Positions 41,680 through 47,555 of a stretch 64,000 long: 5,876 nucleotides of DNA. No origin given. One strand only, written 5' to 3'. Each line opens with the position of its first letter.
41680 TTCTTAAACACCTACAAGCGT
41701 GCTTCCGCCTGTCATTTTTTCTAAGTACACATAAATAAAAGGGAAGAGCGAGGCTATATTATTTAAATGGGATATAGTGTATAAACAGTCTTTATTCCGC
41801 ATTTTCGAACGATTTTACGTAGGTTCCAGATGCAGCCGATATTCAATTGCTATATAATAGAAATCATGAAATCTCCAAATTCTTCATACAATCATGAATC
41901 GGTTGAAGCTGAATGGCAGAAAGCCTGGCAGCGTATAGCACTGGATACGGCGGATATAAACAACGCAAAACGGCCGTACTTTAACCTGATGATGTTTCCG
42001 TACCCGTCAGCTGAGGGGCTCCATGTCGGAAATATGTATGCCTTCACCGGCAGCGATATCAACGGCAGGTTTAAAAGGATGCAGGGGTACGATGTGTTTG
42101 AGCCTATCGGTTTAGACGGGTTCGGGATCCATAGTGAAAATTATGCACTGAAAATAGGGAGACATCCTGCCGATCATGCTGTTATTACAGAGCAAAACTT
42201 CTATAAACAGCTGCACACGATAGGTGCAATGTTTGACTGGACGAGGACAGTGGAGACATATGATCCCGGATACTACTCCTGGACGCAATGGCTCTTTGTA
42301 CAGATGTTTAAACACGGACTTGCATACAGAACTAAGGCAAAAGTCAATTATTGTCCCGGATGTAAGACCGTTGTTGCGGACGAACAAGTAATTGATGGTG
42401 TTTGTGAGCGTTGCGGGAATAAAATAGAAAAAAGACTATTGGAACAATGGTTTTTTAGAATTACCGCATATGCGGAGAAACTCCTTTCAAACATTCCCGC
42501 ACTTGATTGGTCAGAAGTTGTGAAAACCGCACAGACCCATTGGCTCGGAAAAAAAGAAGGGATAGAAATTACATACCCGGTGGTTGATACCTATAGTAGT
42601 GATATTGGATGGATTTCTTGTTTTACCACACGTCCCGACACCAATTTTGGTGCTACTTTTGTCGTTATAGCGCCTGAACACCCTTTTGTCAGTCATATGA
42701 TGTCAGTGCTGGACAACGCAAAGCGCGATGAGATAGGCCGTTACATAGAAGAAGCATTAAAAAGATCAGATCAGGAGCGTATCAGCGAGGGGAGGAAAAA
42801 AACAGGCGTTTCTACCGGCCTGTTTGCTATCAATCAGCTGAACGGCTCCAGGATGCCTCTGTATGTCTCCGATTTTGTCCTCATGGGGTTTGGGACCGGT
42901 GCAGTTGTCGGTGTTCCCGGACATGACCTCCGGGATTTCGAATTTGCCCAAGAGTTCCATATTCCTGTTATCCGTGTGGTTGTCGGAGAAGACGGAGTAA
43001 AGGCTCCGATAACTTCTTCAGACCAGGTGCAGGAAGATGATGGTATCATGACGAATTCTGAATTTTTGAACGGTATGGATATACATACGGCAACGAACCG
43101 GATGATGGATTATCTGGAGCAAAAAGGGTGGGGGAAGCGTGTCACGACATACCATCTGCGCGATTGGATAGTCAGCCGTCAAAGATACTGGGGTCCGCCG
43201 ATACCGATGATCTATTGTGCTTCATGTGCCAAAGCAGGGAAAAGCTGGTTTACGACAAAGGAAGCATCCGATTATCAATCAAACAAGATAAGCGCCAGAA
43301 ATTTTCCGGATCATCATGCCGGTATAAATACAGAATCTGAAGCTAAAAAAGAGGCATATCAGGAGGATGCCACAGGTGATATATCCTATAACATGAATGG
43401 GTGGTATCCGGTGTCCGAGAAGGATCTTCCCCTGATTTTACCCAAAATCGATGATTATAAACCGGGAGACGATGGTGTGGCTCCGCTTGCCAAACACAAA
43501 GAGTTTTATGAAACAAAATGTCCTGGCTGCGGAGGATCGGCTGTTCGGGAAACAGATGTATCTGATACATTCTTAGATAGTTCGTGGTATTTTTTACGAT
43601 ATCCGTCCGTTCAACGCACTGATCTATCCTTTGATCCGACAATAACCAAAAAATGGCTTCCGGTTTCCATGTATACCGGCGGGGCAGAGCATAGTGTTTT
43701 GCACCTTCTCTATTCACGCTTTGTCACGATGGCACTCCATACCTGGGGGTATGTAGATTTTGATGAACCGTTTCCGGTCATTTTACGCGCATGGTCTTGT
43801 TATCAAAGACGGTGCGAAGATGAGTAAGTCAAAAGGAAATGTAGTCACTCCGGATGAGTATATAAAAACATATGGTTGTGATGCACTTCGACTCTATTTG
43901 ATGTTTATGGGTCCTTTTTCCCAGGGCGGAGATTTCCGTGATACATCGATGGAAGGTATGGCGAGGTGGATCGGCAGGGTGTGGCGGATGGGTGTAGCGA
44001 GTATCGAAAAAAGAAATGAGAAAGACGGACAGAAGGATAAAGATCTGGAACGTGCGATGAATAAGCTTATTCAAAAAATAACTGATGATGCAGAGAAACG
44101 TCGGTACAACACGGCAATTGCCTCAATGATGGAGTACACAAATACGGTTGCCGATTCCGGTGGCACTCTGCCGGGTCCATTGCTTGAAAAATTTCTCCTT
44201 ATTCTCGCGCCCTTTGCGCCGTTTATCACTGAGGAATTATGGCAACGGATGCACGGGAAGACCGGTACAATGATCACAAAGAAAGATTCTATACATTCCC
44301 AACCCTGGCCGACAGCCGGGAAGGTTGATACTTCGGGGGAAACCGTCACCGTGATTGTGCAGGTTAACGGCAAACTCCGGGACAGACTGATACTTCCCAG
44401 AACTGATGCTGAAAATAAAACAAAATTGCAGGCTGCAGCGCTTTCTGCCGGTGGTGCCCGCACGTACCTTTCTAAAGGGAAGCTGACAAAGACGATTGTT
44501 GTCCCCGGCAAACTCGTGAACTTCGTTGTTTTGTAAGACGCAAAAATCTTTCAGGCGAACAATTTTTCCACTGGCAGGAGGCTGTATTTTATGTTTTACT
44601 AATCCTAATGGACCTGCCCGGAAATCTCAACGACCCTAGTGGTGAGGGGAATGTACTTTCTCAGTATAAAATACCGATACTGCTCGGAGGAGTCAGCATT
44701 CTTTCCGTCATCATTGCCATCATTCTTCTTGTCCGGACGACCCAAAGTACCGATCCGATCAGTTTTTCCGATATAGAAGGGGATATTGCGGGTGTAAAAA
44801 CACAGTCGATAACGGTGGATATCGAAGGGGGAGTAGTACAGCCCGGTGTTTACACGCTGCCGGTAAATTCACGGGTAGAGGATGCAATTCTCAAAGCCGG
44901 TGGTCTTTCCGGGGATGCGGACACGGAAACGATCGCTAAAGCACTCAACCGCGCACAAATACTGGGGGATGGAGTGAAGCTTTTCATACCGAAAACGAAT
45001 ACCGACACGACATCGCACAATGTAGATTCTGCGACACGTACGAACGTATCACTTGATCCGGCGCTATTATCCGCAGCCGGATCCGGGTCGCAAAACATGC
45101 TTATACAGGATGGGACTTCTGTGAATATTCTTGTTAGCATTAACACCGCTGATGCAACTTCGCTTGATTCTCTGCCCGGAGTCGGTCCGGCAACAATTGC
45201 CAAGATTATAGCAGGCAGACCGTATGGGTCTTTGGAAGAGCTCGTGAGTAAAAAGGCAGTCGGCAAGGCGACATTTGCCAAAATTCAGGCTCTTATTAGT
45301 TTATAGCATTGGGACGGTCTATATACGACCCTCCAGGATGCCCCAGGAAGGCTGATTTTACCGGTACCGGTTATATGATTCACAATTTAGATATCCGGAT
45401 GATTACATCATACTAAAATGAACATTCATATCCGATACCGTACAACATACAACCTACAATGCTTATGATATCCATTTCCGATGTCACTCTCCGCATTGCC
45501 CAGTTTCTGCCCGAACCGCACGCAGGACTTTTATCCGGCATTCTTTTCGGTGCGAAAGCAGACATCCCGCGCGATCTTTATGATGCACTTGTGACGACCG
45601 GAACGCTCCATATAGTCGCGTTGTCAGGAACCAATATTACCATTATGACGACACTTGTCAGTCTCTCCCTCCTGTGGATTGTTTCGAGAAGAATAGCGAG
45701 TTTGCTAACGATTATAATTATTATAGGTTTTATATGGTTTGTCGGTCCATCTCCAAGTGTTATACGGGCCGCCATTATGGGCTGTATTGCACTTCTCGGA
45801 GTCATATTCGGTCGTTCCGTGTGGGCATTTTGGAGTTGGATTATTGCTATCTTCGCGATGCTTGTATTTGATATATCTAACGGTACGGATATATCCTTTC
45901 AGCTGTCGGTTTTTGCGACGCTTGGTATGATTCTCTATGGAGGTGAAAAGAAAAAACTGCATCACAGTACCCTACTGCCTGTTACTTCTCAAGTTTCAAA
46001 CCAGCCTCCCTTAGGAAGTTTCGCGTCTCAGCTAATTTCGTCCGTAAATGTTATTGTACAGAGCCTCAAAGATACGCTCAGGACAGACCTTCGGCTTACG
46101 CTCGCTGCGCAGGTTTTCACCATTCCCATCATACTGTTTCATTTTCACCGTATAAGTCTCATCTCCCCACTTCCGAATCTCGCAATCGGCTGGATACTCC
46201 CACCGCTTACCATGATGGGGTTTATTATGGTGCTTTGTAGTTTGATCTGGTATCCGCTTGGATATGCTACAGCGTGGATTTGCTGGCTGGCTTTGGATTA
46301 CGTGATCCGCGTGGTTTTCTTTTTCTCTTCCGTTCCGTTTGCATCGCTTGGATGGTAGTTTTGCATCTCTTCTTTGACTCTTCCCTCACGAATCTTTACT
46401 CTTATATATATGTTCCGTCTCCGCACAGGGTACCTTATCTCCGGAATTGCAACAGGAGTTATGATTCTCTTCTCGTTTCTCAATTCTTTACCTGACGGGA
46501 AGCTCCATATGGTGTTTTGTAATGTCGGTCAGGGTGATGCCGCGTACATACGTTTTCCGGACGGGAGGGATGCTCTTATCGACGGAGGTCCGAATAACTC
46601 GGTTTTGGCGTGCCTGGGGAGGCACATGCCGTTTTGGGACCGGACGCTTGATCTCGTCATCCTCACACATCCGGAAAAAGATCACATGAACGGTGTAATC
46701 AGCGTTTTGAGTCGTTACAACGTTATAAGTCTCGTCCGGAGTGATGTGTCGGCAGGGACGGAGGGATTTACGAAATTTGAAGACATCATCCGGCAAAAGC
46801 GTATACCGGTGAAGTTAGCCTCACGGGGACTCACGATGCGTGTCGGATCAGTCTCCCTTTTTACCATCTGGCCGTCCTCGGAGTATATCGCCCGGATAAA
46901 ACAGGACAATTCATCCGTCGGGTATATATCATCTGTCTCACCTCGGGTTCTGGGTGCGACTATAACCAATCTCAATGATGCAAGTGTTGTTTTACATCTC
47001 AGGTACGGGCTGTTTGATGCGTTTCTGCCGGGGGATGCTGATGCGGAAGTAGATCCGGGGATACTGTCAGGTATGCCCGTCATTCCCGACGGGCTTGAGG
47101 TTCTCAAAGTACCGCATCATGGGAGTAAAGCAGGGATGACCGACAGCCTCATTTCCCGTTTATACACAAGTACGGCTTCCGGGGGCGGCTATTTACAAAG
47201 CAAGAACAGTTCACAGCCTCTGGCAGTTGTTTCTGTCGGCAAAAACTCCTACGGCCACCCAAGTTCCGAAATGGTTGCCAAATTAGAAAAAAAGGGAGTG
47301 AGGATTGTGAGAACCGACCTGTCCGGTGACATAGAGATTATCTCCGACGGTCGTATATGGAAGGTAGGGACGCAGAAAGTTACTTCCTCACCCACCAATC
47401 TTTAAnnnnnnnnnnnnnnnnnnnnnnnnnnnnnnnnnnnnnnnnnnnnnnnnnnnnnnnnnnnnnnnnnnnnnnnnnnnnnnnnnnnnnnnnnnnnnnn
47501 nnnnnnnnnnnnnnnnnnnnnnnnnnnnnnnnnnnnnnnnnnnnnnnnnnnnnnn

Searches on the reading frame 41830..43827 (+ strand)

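Call 17: search_protein_families(library=pfam, proteins=[window:41830-43827:+], max_evalue=0.001)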
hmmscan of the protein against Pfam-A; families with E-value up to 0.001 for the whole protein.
window:41830-43827:+ (665 aa): 3 families
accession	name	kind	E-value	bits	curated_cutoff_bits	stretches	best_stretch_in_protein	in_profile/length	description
PF13603.12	tRNA-synt_1_2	-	4.8e-53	179.8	25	1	237-430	2-185/185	Leucyl-tRNA synthetase, editing domain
PF00133.28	tRNA-synt_1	-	8.4e-24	84.5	22.7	2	29-238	2-224/414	tRNA synthetases class I (I, L, M and V)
PF09334.17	tRNA-synt_1g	-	1.4e-16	60.7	20.1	1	56-198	7-145/391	tRNA synthetases class I (M)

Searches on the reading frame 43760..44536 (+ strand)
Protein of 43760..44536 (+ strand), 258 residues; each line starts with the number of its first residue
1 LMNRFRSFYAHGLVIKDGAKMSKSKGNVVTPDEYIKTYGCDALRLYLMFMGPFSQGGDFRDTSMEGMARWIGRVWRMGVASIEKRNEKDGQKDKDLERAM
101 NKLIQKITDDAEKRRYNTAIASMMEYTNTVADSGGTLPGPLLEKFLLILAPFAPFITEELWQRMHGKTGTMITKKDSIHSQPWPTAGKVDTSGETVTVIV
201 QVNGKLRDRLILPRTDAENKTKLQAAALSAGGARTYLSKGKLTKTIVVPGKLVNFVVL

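Call 17: search_protein_families(library=pfam, proteins=[window:43760-44536:+], max_evalue=0.001)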
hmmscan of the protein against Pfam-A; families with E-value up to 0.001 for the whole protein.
window:43760-44536:+ (258 aa): 4 families
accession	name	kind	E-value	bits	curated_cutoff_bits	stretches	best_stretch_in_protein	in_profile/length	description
PF08264.19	Anticodon_1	-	7.3e-23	81.5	25.1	1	93-216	1-142/148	Anticodon-binding domain of tRNA ligase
PF00133.28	tRNA-synt_1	-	2.9e-11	43.2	22.7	1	5-48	359-403/414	tRNA synthetases class I (I, L, M and V)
PF09334.17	tRNA-synt_1g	-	1.1e-09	38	20.1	1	7-62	314-369/391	tRNA synthetases class I (M)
PF01406.26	tRNA-synt_1e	-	7.5e-05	22.7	27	1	8-65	241-297/301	tRNA synthetases class I (C) catalytic domain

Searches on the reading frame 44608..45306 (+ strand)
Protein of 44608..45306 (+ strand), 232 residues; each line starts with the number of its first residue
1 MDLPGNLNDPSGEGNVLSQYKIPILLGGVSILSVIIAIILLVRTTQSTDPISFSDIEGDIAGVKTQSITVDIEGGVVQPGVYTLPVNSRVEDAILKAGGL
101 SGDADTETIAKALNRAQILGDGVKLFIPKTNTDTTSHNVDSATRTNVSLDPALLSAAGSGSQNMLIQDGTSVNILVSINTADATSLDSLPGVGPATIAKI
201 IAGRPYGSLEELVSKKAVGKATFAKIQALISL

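Call 44: search_protein_families(library=pfam, proteins=[window:44608-45306:+], max_evalue=0.001)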
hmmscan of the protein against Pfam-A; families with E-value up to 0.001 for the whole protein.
window:44608-45306:+ (232 aa): 3 families
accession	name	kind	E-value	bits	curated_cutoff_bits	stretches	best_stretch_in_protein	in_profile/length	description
PF12836.13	HHH_3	-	9.5e-10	38.9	27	1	175-229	5-63/65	Helix-hairpin-helix motif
PF10531.15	SLBB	-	4.4e-09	36.5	27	1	70-109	2-41/55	SLBB domain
PF00633.29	HHH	-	0.00058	20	24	1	176-201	3-28/30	Helix-hairpin-helix motif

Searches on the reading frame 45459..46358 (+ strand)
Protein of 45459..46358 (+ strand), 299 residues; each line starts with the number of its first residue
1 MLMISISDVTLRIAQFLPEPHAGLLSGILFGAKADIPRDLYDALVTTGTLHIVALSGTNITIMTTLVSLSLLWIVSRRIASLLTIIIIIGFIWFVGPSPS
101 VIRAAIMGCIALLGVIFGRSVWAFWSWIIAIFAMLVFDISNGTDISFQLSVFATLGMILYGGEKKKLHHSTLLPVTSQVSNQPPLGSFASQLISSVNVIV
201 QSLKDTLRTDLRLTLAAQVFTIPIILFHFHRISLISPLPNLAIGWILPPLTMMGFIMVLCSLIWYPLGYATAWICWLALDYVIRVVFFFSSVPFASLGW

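Call 44: search_protein_families(library=pfam, proteins=[window:45459-46358:+], max_evalue=0.001)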
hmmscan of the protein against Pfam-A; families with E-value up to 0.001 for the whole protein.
window:45459-46358:+ (299 aa): 1 family
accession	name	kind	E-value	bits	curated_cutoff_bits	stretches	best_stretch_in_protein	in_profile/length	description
PF03772.21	Competence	-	6.1e-41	141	23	1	28-298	1-244/270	Competence protein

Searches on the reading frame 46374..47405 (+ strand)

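Call 44: search_protein_families(library=pfam, proteins=[window:46374-47405:+], max_evalue=0.001)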
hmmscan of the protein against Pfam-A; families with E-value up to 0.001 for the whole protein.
window:46374-47405:+ (343 aa): 2 families
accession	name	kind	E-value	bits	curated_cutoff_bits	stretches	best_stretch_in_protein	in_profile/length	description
PF25281.1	MBL_MAP1B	-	1.2e-05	24.9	37.6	1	51-140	28-107/279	MAP1B MBL-like domain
PF00753.33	Lactamase_B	-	0.00013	22.4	22.7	1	51-260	3-182/196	Metallo-beta-lactamase superfamily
